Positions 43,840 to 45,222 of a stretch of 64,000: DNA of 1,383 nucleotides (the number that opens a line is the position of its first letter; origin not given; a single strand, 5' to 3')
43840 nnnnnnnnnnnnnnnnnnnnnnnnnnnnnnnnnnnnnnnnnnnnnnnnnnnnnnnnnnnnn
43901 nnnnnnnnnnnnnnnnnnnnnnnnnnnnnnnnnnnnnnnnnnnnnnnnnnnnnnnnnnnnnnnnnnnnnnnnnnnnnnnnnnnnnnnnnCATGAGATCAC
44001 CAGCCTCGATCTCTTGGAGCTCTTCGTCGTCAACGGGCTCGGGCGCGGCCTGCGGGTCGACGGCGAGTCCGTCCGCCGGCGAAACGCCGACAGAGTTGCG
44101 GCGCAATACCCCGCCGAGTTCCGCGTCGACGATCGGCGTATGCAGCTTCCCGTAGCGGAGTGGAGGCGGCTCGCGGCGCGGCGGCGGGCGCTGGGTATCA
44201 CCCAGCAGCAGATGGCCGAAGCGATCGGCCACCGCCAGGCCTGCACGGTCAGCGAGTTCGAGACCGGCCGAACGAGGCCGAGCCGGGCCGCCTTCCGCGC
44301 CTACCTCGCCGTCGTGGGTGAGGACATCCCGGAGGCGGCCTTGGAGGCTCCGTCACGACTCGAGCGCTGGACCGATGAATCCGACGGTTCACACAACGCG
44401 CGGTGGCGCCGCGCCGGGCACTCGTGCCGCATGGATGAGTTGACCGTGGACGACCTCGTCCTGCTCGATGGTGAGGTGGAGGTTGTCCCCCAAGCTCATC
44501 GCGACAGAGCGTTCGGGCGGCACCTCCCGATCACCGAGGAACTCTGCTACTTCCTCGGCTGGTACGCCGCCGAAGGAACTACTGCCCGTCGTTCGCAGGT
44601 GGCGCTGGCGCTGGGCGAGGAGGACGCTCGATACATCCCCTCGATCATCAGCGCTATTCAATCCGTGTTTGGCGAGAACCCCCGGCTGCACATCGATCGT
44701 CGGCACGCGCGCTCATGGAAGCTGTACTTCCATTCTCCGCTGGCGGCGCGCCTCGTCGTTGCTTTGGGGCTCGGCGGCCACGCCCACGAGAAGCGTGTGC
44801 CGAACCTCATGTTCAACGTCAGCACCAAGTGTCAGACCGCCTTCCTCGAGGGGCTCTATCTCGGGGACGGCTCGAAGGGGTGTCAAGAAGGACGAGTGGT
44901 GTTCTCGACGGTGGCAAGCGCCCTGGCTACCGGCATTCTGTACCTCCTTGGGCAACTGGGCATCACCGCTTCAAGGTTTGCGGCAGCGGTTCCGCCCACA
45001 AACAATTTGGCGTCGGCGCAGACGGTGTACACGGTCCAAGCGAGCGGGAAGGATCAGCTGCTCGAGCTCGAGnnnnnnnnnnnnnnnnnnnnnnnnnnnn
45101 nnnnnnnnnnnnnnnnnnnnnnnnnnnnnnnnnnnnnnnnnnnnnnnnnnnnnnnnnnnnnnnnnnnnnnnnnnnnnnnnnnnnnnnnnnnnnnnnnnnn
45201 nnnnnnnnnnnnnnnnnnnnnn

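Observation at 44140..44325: XRE/Cro-type helix-turn-helix domain embedded inside the intein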

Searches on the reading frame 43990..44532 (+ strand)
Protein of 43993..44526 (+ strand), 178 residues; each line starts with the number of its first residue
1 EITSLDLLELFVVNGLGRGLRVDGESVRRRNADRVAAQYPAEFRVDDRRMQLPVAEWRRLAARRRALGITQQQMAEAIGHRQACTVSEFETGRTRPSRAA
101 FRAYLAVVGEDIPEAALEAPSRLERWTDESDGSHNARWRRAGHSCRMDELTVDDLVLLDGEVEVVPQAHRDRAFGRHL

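Call 43: predict_structure(alignment_id=A5)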
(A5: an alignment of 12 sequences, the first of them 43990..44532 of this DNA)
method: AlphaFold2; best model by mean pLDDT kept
length: 181 residues; sequences in the alignment: 12
mean_pLDDT: 93.1   pTM: 0.77
mean pLDDT of the five models: 93.1, 91.3, 90.7, 90.4, 90.2
residues with pLDDT >= 90: 152; 70-90: 27; 50-70: 2; < 50: 0
segments of 3 or more residues with pLDDT < 50: none
pLDDT, mean of each block of 10 residues (from residue 1): 87 95 96 92 85 97 98 97 95 94 97 97 90 79 93 95 95 94 87
secondary structure, 60 per line:
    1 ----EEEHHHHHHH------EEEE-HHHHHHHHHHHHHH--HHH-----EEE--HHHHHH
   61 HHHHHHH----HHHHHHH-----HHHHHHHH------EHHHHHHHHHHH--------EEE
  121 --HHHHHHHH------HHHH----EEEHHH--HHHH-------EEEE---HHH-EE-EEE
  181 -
elements in order: E5-7 H8-14 E21-24 H26-39 E50-52 H55-67 H72-78 H84-91 H99-109 E118-120 H123-130 H137-140 E145-147 H153-156 E164-167 E178-180

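Call 46: fold_search(model_id=the predicted structure, library=pdb)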
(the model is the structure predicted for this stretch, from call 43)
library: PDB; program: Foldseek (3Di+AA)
matches with E <= 10: 404; with E <= 0.001: 0
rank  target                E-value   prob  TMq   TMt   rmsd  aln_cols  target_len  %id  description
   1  8tac_A                4.2e-03  1.00  0.28  0.68   2.3        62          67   34  Designed DNA binding protein (released 2024-08-28)
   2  7o81_AU               8.6e-03  1.00  0.31  0.49   6.1        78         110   18  Rabbit 80S ribosome colliding in another ribosome stalled by the SARS-CoV-2 pseudoknot (released 2021-06-02)
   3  3ivp_D                8.6e-03  1.00  0.31  0.48  16.3       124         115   17  The structure of a possible transposon-related DNA-binding protein from Clostridium difficile 630. (released 2009-09-22)
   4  8tac_B                1.2e-02  1.00  0.27  0.68   2.3        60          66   35  Designed DNA binding protein (released 2024-08-28)
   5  6zvh_i                1.7e-02  1.00  0.32  0.51   6.3        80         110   18  EDF1-ribosome complex (released 2020-08-19)
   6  9f9s_CN               1.9e-02  1.00  0.33  0.43   8.7        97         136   15  Yeast SDD1 Disome with Mbf1 (released 2024-12-04)
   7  8ezt_B                2.1e-02  1.00  0.31  0.72   2.0        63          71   21  Crystal structure of HipB(Lp) from Legionella pneumophila (released 2023-09-27)
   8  7t5u                  3.4e-02  1.00  0.29  0.72   2.2        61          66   23  Structure of E. coli MS115-1 CapH N-terminal domain (released 2022-09-14)
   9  8ezt_A                3.6e-02  1.00  0.31  0.73   2.0        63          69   21  Crystal structure of HipB(Lp) from Legionella pneumophila (released 2023-09-27)
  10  3ivp_C                3.6e-02  0.99  0.31  0.49  12.3       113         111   17  The structure of a possible transposon-related DNA-binding protein from Clostridium difficile 630. (released 2009-09-22)
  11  4pu7_B                4.5e-02  1.00  0.30  0.73   2.5        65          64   25  Shewanella oneidensis Toxin Antitoxin System Antitoxin Protein HipB Resolution 1.85 (released 2014-08-06)
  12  4pu4_C                5.1e-02  1.00  0.30  0.72   2.4        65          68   23  Shewanella oneidensis MR-1 Toxin Antitoxin System HipA, HipB and its operator DNA complex (space group P21) (released 2014-08-06)
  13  9azn_CH               5.1e-02  1.00  0.32  0.43   6.3        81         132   18  In situ human A/P-P/E state 80S ribosome (released 2025-04-30)
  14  4pu3_C                5.4e-02  1.00  0.30  0.69   2.4        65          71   25  Shewanella oneidensis MR-1 Toxin Antitoxin System HipA, HipB and its operator DNA complex (space group P212121) (released 2014-08-06)
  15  2wiu_B                5.8e-02  1.00  0.30  0.69   2.1        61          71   23  Mercury-modified bacterial persistence regulator hipBA (released 2009-07-28)
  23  3jxb_C                6.5e-02  1.00  0.29  0.75   1.1        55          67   24  Crystal structure of the P22 c2 repressor protein in complex with synthetic operator 9C (released 2010-01-19)
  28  1pra_MODEL_1_A        6.9e-02  1.00  0.27  0.66   1.7        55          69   22  DETERMINATION OF THE NUCLEAR MAGNETIC RESONANCE SOLUTION STRUCTURE OF THE DNA-BINDING DOMAIN (RESIDUES 1 TO 69 (released 1993-10-31)
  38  2r1j_L                9.8e-02  1.00  0.29  0.75   1.1        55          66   24  Crystal Structure of the P22 c2 Repressor protein in complex with the synthetic operator 9T (released 2008-04-29)
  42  3jxb_D                1.0e-01  1.00  0.29  0.76   1.1        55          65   24  Crystal structure of the P22 c2 repressor protein in complex with synthetic operator 9C (released 2010-01-19)
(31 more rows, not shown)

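Call 61: search_solved_structures(query=A6, max_evalue=10, show_alignments=0)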
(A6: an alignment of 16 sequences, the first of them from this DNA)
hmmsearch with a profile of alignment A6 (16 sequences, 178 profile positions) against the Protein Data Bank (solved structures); distinct sequences matched with E-value up to 10: 35.
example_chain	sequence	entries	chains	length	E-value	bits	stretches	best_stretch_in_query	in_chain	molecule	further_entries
4z5h_A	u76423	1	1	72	1.8e-05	28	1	61-111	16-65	Antitoxin HipB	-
4yg4_A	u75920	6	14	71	2.3e-05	27.6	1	61-111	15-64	Antitoxin HipB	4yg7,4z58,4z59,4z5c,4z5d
4yg1_A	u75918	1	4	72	2.3e-05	27.6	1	60-110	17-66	Antitoxin HipB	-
2wiu_B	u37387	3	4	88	2.5e-05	27.5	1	61-112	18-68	HTH-TYPE TRANSCRIPTIONAL REGULATOR HIPB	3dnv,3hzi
5k98_B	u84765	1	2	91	2.6e-05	27.5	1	60-112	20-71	Antitoxin HipB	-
8tac_A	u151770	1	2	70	7e-05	26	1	59-109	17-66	DBP48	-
8bny_A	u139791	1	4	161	0.00022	24.4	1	59-133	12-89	Immunity repressor protein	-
6af3_B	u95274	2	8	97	0.00029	24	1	52-111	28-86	HigA antitoxin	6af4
6zvh_i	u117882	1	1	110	0.00039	23.6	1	33-109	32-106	Endothelial differentiation-related factor 1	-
9b0q_CH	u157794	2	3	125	0.00044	23.4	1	33-110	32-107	Endothelial differentiation-related factor 1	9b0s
9p73_CH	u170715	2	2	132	0.0005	23.3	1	33-110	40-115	Endothelial differentiation-related factor 1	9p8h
9rpv_E4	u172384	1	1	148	0.00057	23.1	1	33-110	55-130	Endothelial differentiation-related factor 1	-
7o81_AU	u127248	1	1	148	0.0006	23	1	33-110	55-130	EDF1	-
3jxb_C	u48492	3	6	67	0.0017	21.5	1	58-110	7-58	Repressor protein C2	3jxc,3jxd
2r1j_L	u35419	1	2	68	0.0017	21.5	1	58-110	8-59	Repressor protein C2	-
1adr_A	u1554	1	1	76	0.0021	21.3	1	58-110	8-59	P22 C2 REPRESSOR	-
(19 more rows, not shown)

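Call 62: search_protein_families(library=phrogs, proteins=[window:43993-44526:+], max_evalue=0.01)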
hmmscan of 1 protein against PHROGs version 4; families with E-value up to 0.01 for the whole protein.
window:43993-44526:+ (178 aa): 10 families
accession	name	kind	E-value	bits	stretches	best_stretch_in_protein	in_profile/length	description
phrog_2104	-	unknown function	5.8e-06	27.4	1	52-109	36-91/103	-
phrog_7241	-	transcription regulation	9.4e-06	26.7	1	56-100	62-105/122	transcriptional regulator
phrog_2328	-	transcription regulation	2.2e-05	25.2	1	58-104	18-63/128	transcriptional repressor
phrog_1373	-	transcription regulation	5.6e-05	24.2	1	60-127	68-134/166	transcriptional regulator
phrog_3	-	transcription regulation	0.00019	22.3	1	49-111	82-141/430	transcriptional repressor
phrog_6831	-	transcription regulation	0.0017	19.3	1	65-97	15-47/68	transcriptional regulator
phrog_14076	-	transcription regulation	0.0019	19.7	1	60-104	18-67/86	transcriptional regulator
phrog_8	-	transcription regulation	0.0042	17.6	1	57-97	165-197/346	transcriptional regulator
phrog_4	-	transcription regulation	0.0092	16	0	58-98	139-175/400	transcriptional repressor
phrog_2967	-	transcription regulation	0.0099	16.4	0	58-100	13-54/225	transcriptional regulator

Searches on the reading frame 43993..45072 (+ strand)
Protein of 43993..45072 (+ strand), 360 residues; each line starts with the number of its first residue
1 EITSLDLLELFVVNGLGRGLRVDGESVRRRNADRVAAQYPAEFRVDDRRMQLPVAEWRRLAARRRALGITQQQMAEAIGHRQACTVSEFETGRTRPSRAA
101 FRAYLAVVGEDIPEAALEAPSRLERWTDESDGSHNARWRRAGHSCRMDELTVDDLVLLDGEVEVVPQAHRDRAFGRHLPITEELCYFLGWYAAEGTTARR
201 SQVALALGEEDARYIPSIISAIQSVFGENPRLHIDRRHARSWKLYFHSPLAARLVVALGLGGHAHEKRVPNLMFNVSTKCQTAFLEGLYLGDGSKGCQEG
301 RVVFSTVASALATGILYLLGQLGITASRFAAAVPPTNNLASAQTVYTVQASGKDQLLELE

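Call 57: search_dna_similar(query=window:43993-45072:+, collection=phages, mode=protein, max_evalue=0.001, max_rows=25)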
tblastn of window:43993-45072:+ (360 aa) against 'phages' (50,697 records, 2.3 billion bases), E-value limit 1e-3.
No match.

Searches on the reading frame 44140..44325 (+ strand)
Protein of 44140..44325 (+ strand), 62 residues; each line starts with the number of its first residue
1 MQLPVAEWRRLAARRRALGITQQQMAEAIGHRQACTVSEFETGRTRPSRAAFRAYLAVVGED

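Call 3: search_protein_families(library=pfam, proteins=[window:44140-44325:+], max_evalue=10)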
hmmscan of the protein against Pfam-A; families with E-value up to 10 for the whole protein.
window:44140-44325:+ (62 aa): 6 families
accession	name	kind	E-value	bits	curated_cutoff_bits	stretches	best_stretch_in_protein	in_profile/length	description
PF13560.12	HTH_31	-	2.2e-08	34.7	27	1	9-60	4-55/64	Helix-turn-helix domain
PF01381.28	HTH_3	-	1.4e-06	28.7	23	1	11-56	1-45/55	Helix-turn-helix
PF00157.23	Pou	-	0.0012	19.1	27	1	11-39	13-41/72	Pou domain - N-terminal to homeobox domain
PF12844.13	HTH_19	-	0.0037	17.6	30.2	1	9-56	2-48/64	Helix-turn-helix domain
PF15731.11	MqsA_antitoxin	-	0.033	14.7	30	1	11-52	74-114/131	Antitoxin component of bacterial toxin-antitoxin system, MqsA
PF22495.2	HTH_92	-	0.09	12.6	27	1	13-48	2-36/45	RsaL-like HTH domain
